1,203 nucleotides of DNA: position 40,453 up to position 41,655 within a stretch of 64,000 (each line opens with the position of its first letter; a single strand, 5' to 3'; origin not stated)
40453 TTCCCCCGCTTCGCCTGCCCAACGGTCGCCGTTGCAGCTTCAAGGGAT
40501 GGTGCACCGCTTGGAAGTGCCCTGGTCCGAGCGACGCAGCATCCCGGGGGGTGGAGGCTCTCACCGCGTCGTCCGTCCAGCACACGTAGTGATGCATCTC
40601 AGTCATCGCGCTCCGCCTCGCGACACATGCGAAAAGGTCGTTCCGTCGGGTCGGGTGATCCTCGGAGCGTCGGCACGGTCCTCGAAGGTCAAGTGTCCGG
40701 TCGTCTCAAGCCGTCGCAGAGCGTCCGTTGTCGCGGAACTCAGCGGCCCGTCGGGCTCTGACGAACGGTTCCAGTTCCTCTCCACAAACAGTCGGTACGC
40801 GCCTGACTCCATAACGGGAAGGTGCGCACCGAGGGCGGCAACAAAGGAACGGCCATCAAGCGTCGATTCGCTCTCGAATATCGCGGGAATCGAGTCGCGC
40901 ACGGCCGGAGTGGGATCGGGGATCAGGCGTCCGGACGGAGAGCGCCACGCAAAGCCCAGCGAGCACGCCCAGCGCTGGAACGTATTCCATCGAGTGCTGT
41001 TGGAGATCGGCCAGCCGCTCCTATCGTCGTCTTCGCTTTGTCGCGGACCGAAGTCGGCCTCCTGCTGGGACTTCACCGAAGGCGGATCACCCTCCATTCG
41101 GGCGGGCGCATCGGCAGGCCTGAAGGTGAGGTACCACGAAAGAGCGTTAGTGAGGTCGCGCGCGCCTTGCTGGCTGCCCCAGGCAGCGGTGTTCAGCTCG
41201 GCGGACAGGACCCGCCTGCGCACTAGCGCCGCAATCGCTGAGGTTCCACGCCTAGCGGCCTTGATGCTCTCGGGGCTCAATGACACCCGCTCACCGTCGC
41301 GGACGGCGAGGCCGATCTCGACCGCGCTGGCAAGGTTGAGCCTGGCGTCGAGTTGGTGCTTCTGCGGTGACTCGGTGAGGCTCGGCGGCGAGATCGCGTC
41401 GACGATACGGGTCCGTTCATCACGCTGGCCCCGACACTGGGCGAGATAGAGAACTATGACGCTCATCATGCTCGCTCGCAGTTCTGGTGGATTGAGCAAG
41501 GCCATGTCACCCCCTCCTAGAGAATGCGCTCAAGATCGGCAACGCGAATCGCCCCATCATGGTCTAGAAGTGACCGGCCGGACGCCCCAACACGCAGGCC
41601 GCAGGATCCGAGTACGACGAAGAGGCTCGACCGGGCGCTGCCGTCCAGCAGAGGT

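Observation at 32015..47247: Restriction module: three different SF2 helicases, a P-loop NTPase and an HKD nuclease, translationally chained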

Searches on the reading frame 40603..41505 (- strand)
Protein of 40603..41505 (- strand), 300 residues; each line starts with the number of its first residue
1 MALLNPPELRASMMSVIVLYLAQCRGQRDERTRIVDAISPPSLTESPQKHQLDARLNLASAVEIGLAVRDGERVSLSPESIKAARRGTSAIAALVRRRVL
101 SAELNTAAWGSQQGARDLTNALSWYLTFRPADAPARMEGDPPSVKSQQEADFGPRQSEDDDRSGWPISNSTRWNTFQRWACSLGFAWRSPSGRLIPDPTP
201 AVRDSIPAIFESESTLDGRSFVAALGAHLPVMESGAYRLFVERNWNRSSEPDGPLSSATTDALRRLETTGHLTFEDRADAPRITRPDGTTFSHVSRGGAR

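Call 3: search_protein_families(library=ncbifam, proteins=[window:40603-41505:-])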
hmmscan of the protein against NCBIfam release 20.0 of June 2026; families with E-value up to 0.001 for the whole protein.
window:40603-41505:- (300 aa): 1 family
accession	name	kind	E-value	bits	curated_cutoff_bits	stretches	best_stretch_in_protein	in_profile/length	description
NF041064.1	DpdG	equivalog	8.5e-52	176.3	80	1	1-290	1-284/290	protein DpdG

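Call 4: search_protein_families(library=pfam, proteins=[window:40603-41505:-])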
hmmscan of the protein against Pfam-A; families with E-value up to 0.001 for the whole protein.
window:40603-41505:- (300 aa): 0 families

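Call 8: search_protein_families(library=padloc, proteins=[window:40603-41505:-])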
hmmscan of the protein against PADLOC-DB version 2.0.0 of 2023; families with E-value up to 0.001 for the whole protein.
window:40603-41505:- (300 aa): 2 families
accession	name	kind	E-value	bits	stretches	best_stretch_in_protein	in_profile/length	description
PDLC02873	DpdG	-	1.4e-20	71.8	1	13-282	11-274/298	DpdG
PDLC02874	DpdG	-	4e-13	47.6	1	155-295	151-296/301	DpdG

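Call 30: find_encoding_contigs(protein=window:40603-41505:-, flank=3000, max_places=4)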
Protein window:40603-41505:- (300 aa): 10 contigs read that carry it; 4 places shown.
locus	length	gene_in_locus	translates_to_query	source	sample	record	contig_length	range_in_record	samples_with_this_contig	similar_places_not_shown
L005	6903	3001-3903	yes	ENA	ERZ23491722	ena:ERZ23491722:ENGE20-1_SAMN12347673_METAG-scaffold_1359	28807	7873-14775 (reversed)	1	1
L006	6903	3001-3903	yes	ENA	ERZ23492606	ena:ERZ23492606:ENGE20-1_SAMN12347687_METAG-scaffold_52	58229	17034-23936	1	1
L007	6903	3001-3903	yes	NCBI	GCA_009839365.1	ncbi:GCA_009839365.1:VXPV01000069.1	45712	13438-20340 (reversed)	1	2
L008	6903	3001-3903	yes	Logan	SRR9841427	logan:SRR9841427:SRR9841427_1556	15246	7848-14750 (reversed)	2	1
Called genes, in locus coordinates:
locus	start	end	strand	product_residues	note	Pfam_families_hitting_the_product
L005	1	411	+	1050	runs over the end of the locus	PF00176:SNF2-rel_dom (weak), PF04851:ResIII (faint), PF00271:Helicase_C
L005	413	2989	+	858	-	PF00270:DEAD, PF04851:ResIII, PF00271:Helicase_C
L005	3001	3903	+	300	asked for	PF28110:DpdG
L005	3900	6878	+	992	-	-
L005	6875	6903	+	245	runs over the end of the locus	-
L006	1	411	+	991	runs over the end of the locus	PF00176:SNF2-rel_dom (weak), PF04851:ResIII (faint), PF00271:Helicase_C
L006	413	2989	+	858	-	PF00270:DEAD, PF04851:ResIII, PF00271:Helicase_C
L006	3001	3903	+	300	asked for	PF28110:DpdG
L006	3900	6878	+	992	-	-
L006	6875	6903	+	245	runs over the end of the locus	-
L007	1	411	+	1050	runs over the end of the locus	PF00176:SNF2-rel_dom (weak), PF04851:ResIII (faint), PF00271:Helicase_C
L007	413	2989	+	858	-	PF00270:DEAD, PF04851:ResIII, PF00271:Helicase_C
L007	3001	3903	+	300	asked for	PF28110:DpdG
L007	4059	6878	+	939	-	-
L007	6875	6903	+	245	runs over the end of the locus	-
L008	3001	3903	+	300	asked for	PF28110:DpdG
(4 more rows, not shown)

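Call 31: search_protein_families(library=pfam, proteins=[window:40603-41505:-], max_evalue=10)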
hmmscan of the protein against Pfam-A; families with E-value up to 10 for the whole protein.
window:40603-41505:- (300 aa): 0 families

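Call 40: find_homologous_proteins(query=window:40603-41505:-, max_evalue=0.001)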
Query window:40603-41505:- (300 aa): 265 proteins with E <= 0.001 among 8000 candidates; the best 120 are listed.
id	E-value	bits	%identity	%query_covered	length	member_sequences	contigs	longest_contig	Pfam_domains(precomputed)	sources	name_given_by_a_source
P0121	3.2e-189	645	97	100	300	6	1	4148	PF28110.1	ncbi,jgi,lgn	-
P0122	4.1e-173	592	88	100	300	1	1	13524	PF28110.1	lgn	-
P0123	1.7e-172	590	89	100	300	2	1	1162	PF28110.1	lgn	-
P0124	1.7e-166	571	87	100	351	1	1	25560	PF28110.1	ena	-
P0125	7.2e-166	569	85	100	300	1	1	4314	PF28110.1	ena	-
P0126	1.8e-165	567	86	100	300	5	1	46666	PF28110.1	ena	-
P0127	6.3e-165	565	85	100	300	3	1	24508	PF28110.1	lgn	-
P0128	1.1e-164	565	84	100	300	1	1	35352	PF28110.1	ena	-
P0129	1.1e-163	561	85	100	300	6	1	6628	PF28110.1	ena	-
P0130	1.3e-163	561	86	100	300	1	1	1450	PF28110.1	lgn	-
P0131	1.5e-163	561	84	100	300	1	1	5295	PF28110.1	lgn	-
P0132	3.2e-163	560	85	100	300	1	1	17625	PF28110.1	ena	-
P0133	3.6e-163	560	85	100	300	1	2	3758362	PF28110.1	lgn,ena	-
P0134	1.1e-162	558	85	100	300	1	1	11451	PF28110.1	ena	-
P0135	3.5e-162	556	84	100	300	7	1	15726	PF28110.1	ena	-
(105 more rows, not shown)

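Call 51: predict_structure(alignment_id=A2)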
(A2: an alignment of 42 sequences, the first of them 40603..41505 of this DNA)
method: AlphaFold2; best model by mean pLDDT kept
length: 300 residues; sequences in the alignment: 42
mean_pLDDT: 91.7   pTM: 0.90
mean pLDDT of the five models: 91.7, 90.3, 88.4, 88.0, 87.4
residues with pLDDT >= 90: 230; 70-90: 57; 50-70: 13; < 50: 0
segments of 3 or more residues with pLDDT < 50: none
pLDDT, mean of each block of 10 residues (from residue 1): 88 96 97 94 82 94 97 97 96 97 91 89 94 90 92 76 80 95 95 94 96 94 97 95 82 81 97 95 92 91
secondary structure, 60 per line:
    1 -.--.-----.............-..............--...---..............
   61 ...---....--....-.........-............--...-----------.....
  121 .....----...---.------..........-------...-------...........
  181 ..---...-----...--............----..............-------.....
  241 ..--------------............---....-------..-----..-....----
elements in order: H11-23 E28-30 H31-38 H47-63 E67-70 E73-76 H78-86 H88-99 H116-125 H144-152 H170-182 E186-188 E194-196 H199-210 E215-217 H218-228 H236-242 H257-268 E272-275 E293-296

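Call 54: fold_search(model_id=the predicted structure, library=pdb)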
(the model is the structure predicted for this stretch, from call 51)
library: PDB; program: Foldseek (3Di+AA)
matches with E <= 10: 679; with E <= 0.001: 0
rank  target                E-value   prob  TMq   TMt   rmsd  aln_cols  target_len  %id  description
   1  8e4y                  2.5e-02  0.60  0.25  0.14  15.4       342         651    7  Cryo-EM structure of human glycerol-3-phosphate acyltransferase 1 (GPAT1) in complex with 2-oxohexadecyl-CoA (released 2022-12-21)
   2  7uch                  6.1e-02  0.16  0.17  0.10  18.1       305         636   10  AprA Methyltransferase 1 - GNAT in complex with Mn2+ , SAM, and Di-methyl-malonate (released 2022-06-01)
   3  1fok_A                9.4e-02  0.28  0.22  0.14  13.8       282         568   11  STRUCTURE OF RESTRICTION ENDONUCLEASE FOKI BOUND TO DNA (released 1997-12-03)
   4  2zj8                  9.9e-02  0.44  0.26  0.14  10.7       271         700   14  Archaeal DNA helicase Hjm apo state in form 2 (released 2009-02-10)
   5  8qfc_B                1.0e-01  0.23  0.19  0.11  25.5       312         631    9  UFL1 E3 ligase bound 60S ribosome (released 2024-02-21)
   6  6zww_C                1.2e-01  0.16  0.18  0.10  20.2       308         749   14  Crystal structure of E. coli RNA helicase HrpA in complex with RNA (released 2021-06-30)
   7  8eju_A                1.3e-01  0.20  0.18  0.21  18.3       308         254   11  The crystal structure of Pseudomonas putida PcaR (released 2024-03-20)
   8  2g7u_C                1.4e-01  0.23  0.19  0.22  16.2       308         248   11  2.3 A structure of putative catechol degradative operon regulator from Rhodococcus sp. RHA1 (released 2006-04-04)
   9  2g7u_A                1.4e-01  0.21  0.19  0.22  16.1       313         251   12  2.3 A structure of putative catechol degradative operon regulator from Rhodococcus sp. RHA1 (released 2006-04-04)
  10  9e6a_A                1.5e-01  0.21  0.19  0.23  19.1       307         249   13  Pseudomonas putida KT2440 IclR-type transcription factor (PP_2609) (released 2025-11-12)
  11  4m73_A                1.8e-01  0.66  0.17  0.16  10.2       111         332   17  Mutant structure of methyltransferase from Streptomyces hygroscopicus (released 2014-06-25)
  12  4m74_B                1.9e-01  0.87  0.20  0.18   9.4       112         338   15  Mutant structure of methyltransferase from Streptomyces hygroscopicus (released 2014-06-25)
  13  4m72_A                2.0e-01  0.69  0.18  0.17   9.9       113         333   18  Mutant structure of methyltransferase from Streptomyces hygroscopicus (released 2014-06-25)
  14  9e6a_D                2.6e-01  0.16  0.19  0.22  19.0       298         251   13  Pseudomonas putida KT2440 IclR-type transcription factor (PP_2609) (released 2025-11-12)
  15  9gm7_D                2.6e-01  0.16  0.21  0.22  16.3       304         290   14  MukBEF in a nucleotide-bound state with open neck gate (monomer) (released 2025-03-26)
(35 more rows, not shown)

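Call 59: search_protein_families(library=padloc, proteins=[window:40603-41505:-], max_evalue=5)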
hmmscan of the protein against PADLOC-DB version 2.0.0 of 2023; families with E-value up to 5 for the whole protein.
window:40603-41505:- (300 aa): 2 families
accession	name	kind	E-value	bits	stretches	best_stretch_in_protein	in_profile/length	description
PDLC02873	DpdG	-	1.4e-20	71.8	1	13-282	11-274/298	DpdG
PDLC02874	DpdG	-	4e-13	47.6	1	155-295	151-296/301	DpdG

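Call 73: search_solved_structures(query=A2, max_evalue=1)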
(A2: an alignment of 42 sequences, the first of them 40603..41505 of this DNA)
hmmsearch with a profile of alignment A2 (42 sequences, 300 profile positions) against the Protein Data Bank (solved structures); distinct sequences matched with E-value up to 1: 0.
